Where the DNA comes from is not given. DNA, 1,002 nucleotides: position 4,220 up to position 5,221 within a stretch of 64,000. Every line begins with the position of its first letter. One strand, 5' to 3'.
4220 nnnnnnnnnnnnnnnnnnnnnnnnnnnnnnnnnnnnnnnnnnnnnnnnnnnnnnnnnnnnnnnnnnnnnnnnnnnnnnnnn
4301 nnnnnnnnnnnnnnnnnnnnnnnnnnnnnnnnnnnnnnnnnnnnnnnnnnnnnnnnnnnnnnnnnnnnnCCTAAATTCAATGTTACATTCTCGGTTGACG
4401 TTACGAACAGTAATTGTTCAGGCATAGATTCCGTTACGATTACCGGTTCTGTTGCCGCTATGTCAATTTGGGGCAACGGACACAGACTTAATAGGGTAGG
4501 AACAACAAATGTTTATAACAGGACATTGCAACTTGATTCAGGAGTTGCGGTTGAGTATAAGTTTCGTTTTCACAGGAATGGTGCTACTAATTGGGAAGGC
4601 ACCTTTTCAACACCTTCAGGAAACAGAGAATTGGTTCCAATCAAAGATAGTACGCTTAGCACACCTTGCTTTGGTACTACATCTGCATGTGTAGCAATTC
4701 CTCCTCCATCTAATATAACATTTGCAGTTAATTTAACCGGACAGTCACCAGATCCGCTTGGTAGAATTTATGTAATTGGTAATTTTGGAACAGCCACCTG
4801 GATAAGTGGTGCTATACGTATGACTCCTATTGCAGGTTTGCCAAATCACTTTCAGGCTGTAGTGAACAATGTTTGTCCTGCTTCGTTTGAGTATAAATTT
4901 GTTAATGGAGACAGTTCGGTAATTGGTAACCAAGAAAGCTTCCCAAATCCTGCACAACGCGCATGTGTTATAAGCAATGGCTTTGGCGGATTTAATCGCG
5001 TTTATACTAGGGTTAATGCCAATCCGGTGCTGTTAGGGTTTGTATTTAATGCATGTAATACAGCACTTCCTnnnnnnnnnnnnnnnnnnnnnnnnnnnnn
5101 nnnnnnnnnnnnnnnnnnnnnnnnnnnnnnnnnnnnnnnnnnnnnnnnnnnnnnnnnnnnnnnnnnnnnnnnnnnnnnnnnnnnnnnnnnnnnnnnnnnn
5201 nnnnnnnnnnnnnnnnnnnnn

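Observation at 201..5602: Tandem paralogous T9SS cargo genes sharing a novel N-terminal domain plus CBM20-like modules; a third T9SS gene ends just upstream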

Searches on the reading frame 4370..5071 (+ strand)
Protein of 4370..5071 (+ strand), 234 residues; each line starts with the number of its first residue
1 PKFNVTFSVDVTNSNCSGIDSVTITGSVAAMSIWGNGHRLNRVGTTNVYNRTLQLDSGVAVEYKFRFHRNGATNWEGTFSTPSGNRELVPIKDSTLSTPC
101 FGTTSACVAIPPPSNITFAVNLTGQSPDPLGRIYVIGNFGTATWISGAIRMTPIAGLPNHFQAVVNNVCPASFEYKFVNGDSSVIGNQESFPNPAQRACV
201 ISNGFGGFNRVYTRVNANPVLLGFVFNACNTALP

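Call 29: find_homologous_proteins(query=window:4370-5071:+, max_evalue=0.001)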
Query seq(234 aa) (234 aa): 10 proteins with E <= 0.001 among 185 candidates.
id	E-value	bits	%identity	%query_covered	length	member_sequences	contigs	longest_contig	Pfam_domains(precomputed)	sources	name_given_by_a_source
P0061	7.3e-66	240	51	96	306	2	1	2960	PF18962.8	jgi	jgi:hypothetical protein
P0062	8.2e-53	198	45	94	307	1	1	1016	PF18962.8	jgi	jgi:hypothetical protein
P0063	6.1e-39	152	58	53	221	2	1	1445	PF18962.8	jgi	jgi:hypothetical protein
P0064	4.8e-36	143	41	97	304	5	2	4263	PF02922.25,PF18962.8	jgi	jgi:hypothetical protein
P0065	2.1e-33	134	40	98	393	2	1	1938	PF18962.8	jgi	jgi:hypothetical protein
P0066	6.1e-29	120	58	39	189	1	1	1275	PF18962.8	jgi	jgi:hypothetical protein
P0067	1.9e-10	59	29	78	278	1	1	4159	PF22058.3,PF18962.8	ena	-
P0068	2.5e-8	52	30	80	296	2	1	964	PF18962.8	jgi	jgi:hypothetical protein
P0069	1.6e-7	49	31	80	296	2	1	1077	PF18962.8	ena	-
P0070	2.7e-5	42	26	98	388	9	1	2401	PF02922.25,PF16561.12,PF22058.3,PF26120.1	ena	-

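Call 44: predict_structure(alignment_id=A2)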
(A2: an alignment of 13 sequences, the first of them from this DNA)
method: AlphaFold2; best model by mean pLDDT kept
length: 234 residues; sequences in the alignment: 13
mean_pLDDT: 84.4   pTM: 0.63
mean pLDDT of the five models: 84.4, 84.0, 81.6, 81.5, 80.8
residues with pLDDT >= 90: 89; 70-90: 122; 50-70: 19; < 50: 4
segments of 3 or more residues with pLDDT < 50: 79-82
pLDDT, mean of each block of 10 residues (from residue 1): 95 75 92 89 91 94 89 69 76 93 79 88 83 85 81 93 88 87 68 78 79 88 89 72
secondary structure, 60 per line:
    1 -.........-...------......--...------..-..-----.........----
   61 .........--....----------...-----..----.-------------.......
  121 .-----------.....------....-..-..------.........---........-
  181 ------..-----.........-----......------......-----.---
elements in order: E2-10 E21-26 E48-56 E61-69 E72-75 E86-88 E114-121 E133-137 H144-147 E160-168 E172-179 H194-199 E200-202 E208-213 E220-225

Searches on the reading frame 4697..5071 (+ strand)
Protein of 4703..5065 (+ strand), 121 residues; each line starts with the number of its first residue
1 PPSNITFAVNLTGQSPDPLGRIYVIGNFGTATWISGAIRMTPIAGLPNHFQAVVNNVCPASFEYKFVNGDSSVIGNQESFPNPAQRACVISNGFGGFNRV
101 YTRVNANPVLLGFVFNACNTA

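Call 20: search_protein_families(library=pfam, proteins=[window:4703-5065:+], max_evalue=10)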
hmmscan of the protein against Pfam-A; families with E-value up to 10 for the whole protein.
seq(121 aa): 0 families

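Call 51: search_solved_structures(query=A4, max_evalue=10, show_alignments=3)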
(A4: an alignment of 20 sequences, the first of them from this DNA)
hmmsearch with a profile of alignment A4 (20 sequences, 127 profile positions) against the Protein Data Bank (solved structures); distinct sequences matched with E-value up to 10: 0.
